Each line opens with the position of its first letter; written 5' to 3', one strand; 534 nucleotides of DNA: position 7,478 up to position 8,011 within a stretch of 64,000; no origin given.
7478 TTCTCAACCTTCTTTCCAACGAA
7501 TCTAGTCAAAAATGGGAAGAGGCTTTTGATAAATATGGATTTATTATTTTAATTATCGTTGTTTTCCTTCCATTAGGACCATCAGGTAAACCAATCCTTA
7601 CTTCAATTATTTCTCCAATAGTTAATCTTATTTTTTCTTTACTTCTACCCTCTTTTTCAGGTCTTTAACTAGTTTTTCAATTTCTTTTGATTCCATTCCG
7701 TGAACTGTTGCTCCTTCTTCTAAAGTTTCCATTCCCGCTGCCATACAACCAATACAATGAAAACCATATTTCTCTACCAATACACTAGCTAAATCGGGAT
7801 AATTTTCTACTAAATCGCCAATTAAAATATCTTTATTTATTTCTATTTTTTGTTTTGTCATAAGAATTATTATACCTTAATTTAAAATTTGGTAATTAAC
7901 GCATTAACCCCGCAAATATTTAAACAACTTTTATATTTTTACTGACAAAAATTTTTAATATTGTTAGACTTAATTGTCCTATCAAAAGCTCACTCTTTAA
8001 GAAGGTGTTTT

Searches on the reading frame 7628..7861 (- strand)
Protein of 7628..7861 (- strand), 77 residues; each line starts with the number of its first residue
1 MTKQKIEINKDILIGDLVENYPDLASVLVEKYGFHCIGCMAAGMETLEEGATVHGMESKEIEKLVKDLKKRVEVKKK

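Call 7: search_protein_families(library=pfam, proteins=[window:7628-7861:-], max_evalue=1)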
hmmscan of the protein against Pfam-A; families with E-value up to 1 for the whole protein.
window:7628-7861:- (77 aa): 2 families
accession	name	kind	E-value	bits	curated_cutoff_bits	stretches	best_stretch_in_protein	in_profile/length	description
PF08984.16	DUF1858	-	5.7e-18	65.2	32.2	1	8-60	1-57/59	Domain of unknown function (DUF1858)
PF01807.25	Zn_ribbon_DnaG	-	0.22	11.8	24.9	1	26-48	47-68/98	CHC2 zinc finger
